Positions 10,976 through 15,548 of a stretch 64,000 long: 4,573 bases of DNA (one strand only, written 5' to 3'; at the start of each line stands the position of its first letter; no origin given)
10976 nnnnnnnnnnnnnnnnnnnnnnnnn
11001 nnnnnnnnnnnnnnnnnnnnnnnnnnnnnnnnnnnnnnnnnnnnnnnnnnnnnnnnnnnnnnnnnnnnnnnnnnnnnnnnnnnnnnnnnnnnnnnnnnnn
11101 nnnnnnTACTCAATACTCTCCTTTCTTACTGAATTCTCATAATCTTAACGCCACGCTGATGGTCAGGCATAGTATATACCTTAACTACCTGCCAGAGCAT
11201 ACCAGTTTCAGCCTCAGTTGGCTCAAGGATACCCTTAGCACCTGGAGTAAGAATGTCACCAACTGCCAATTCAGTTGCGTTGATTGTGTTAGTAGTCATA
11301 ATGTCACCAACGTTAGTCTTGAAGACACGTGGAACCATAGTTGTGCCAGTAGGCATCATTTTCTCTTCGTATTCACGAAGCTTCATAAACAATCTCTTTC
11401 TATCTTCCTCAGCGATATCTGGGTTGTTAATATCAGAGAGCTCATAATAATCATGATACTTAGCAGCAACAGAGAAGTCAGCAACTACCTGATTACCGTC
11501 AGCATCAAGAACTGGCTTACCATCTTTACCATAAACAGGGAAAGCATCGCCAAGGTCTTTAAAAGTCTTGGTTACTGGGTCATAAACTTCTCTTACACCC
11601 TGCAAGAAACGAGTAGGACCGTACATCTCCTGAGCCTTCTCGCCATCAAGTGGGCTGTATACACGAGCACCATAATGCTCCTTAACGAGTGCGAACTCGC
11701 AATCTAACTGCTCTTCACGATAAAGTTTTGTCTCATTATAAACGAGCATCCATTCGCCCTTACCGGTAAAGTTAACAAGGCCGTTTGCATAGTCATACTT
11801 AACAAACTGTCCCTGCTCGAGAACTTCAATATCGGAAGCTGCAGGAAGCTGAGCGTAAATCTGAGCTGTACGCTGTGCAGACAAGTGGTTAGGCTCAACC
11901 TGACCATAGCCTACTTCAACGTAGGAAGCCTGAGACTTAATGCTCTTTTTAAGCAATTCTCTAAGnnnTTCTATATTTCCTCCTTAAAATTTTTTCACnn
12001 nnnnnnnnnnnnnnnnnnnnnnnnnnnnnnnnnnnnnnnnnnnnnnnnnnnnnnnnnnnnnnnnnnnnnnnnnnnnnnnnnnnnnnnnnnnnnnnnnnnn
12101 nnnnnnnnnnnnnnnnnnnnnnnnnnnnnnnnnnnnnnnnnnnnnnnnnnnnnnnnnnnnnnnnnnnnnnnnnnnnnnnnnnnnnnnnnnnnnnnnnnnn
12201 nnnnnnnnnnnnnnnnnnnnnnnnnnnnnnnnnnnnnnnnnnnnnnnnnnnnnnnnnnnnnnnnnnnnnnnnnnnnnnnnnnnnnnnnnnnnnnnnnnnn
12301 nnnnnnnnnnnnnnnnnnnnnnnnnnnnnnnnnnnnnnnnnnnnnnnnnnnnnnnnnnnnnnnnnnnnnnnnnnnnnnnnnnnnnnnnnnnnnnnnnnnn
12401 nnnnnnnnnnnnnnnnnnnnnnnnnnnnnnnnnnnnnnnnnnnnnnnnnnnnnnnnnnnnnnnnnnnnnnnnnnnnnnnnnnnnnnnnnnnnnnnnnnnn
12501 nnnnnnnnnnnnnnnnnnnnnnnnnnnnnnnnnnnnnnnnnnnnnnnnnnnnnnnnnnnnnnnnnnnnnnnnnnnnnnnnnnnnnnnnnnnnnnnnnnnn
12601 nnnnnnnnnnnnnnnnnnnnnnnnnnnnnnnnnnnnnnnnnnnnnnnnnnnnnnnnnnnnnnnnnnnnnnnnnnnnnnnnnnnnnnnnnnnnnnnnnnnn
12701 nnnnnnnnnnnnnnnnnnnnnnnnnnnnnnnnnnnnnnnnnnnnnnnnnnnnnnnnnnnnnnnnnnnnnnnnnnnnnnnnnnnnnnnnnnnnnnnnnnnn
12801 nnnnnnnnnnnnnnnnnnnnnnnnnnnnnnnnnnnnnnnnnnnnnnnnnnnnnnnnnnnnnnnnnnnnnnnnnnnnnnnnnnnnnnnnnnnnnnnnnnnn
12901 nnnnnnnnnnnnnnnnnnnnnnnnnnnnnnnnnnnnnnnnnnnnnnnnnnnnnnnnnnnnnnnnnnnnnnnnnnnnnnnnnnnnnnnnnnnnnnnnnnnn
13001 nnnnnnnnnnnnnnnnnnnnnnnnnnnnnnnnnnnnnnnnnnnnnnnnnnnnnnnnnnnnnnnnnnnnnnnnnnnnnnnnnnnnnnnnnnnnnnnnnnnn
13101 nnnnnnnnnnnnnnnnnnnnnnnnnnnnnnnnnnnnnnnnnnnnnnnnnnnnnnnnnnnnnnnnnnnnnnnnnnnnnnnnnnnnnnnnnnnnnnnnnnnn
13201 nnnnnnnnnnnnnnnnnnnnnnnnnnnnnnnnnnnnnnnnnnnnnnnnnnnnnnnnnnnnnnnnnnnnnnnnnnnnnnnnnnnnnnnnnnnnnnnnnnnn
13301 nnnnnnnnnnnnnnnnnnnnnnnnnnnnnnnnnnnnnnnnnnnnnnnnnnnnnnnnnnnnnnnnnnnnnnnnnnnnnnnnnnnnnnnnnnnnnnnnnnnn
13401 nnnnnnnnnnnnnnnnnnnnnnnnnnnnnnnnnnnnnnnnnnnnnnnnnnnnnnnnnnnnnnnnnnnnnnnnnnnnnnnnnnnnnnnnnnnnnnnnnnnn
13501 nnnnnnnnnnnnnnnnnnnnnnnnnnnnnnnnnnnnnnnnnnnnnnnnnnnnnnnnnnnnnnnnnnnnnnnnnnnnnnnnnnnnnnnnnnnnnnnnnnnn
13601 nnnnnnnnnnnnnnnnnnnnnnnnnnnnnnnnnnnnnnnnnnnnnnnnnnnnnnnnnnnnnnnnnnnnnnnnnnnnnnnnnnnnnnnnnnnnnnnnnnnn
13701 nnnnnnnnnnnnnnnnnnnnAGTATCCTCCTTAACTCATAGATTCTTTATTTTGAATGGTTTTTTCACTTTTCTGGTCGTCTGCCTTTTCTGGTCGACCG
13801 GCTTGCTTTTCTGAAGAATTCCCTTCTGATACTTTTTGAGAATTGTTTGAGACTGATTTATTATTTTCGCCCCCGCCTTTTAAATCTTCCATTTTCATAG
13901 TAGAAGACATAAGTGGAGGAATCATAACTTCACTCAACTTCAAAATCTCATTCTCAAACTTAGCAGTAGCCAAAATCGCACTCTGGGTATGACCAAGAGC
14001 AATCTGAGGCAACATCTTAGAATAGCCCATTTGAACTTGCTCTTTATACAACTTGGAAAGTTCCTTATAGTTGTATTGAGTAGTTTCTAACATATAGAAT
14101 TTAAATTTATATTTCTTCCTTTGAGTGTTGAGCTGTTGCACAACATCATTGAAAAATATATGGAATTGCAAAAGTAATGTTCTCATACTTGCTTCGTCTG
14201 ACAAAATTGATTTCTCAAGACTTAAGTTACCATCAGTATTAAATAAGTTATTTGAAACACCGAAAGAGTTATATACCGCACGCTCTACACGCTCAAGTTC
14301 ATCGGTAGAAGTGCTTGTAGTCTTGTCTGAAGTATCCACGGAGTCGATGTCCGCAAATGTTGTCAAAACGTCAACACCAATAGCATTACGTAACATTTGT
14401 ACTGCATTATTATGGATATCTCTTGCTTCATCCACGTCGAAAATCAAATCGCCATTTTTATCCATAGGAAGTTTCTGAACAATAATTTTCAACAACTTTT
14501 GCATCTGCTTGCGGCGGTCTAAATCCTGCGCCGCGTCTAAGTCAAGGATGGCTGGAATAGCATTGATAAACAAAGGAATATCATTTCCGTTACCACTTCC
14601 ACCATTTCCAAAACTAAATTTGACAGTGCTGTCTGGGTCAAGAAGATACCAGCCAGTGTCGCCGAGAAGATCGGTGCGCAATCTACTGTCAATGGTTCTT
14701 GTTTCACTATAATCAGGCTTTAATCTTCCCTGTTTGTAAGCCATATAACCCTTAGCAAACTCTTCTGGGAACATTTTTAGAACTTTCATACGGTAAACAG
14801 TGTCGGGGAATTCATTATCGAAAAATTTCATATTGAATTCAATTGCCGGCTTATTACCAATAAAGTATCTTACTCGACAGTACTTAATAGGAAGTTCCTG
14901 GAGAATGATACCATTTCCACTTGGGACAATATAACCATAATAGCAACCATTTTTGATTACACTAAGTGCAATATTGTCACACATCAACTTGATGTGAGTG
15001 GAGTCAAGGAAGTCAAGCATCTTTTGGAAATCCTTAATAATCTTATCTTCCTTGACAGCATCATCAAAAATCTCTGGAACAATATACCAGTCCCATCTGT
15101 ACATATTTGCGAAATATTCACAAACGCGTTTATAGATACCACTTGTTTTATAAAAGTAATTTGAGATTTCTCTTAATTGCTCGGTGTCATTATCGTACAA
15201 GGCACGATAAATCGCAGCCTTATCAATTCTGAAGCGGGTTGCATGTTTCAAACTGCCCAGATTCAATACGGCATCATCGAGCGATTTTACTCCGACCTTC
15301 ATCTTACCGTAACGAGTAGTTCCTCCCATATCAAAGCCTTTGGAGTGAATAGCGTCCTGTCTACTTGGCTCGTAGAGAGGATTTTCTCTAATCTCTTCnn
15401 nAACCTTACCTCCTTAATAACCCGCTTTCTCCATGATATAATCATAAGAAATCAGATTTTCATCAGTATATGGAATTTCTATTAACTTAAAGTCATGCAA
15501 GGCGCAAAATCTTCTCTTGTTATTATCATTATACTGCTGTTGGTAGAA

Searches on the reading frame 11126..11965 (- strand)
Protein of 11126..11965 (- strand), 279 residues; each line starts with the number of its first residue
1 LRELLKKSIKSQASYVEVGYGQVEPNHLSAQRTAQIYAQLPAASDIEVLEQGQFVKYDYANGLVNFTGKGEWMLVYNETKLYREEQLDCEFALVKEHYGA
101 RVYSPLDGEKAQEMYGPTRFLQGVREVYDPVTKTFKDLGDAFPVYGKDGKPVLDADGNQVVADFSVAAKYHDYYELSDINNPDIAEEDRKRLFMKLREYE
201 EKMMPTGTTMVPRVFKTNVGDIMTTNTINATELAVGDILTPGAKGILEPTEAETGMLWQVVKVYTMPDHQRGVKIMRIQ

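Call 11: search_protein_families(library=phrogs, proteins=[window:11126-11965:-], max_evalue=0.001)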
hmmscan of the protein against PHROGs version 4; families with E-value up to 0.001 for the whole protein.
window:11126-11965:- (279 aa): 2 families
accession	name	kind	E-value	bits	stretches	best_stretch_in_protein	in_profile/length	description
phrog_35301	-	unknown function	5.1e-10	40.2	1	199-275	115-193/205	-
phrog_4147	-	unknown function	0.0002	22.2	0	211-278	93-163/166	-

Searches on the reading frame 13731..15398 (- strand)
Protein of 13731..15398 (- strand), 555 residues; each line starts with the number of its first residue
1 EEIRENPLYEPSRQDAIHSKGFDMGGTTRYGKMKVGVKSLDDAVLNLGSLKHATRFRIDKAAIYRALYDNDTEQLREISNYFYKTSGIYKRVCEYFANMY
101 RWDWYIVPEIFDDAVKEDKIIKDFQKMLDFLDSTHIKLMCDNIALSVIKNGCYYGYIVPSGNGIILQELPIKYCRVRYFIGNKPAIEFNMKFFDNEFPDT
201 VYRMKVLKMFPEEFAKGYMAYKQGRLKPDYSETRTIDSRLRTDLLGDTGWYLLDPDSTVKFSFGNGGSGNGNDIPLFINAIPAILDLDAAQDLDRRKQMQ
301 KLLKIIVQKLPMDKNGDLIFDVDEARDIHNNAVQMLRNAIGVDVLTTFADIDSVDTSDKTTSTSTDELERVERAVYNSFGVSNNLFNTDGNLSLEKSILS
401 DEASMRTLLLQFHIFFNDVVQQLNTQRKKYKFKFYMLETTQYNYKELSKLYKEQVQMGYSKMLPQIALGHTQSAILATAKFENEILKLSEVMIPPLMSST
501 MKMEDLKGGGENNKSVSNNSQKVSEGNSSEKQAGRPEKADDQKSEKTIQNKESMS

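Call 11: search_protein_families(library=phrogs, proteins=[window:13731-15398:-], max_evalue=0.001)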
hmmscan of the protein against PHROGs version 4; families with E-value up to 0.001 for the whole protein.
window:13731-15398:- (555 aa): 1 family
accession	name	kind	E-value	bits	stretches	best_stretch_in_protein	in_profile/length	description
phrog_2739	-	head and packaging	5.5e-81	273.7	1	66-553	58-495/501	portal protein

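Call 43: search_dna_similar(query=window:13731-15398:-, collection=phages, mode=protein, max_evalue=0.00001, max_rows=15)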
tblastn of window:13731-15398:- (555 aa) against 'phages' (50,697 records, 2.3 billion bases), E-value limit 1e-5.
Records with a match: 84; places in all: 84; records where one place covers at least 80% of the query: 47.
Best place of each record, by identity: <60% 84.
By first word of the organism name: Bacillus 36; Lactococcus 18; Enterococcus 7; Clostridioides 6; Staphylococcus 4; Mammaliicoccus 4; Bacteriophage 2; Brevibacillus 2; Clostridium 2; Phage 1; and 2 more.
By host as written in the record: Lactococcus lactis 15; Bacillus anthracis Sterne 10; Bacillus anthracis 7; Bacillus cereus 7; - 4; Enterococcus faecium 4; Clostridioides difficile 3; Enterococcus faecalis 2; and 24 more.
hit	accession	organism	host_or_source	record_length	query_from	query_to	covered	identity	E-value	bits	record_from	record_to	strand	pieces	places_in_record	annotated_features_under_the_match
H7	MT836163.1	Bacteriophage sp.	human fecal samples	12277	12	555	98%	53.2%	1e-166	530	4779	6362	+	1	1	record has no annotation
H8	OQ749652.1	Phage Phass-1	human gut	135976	71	553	87%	38.0%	3e-90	309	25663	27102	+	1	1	hypothetical protein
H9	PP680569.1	Enterococcus phage VRE9_3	Enterococcus faecium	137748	60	550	88%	29.8%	8e-53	200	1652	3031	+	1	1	portal protein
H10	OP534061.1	Enterococcus phage H1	Enterococcus faecium 374iF1 (22)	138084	60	550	88%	29.8%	8e-53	200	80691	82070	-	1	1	hypothetical protein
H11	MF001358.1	Enterococcus phage EF1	Enterococcus faecalis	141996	60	550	88%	29.8%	8e-53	200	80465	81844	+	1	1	hypothetical protein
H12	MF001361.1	Enterococcus phage EF5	Enterococcus faecalis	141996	60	550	88%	29.8%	8e-53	200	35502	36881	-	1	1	hypothetical protein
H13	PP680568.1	Enterococcus phage VRE9_2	Enterococcus faecium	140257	60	550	88%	29.8%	8e-53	200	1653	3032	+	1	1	portal protein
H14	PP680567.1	Enterococcus phage VRE9_1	Enterococcus faecium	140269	60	550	88%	29.8%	8e-53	200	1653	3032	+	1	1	portal protein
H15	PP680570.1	Enterococcus phage VRE9_4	Enterococcus faecium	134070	60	550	88%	29.8%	1e-52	199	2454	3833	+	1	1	portal protein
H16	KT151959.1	Brevibacillus phage Sundance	Brevibacillus laterosporus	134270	45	510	84%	24.4%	2e-24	114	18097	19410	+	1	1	putative structural protein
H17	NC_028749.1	Brevibacillus phage Sundance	Brevibacillus laterosporus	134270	45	510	84%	24.4%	2e-24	114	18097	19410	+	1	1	portal protein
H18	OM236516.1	Bacillus phage FADO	Bacillus subtilis BEST7003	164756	73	552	86%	23.1%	3e-10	69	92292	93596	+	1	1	hypothetical protein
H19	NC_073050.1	Bacillus phage FADO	Bacillus subtilis BEST7003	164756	73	552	86%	23.1%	3e-10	69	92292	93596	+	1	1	hypothetical protein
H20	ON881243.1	Bacillus phage PK-3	Bacillus sp.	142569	71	552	87%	22.8%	7e-10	68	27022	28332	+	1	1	hypothetical protein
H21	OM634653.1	Bacillus phage vB_BsuS_PJN02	Bacillus subtilis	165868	71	552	87%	22.8%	7e-10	68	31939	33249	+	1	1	portal protein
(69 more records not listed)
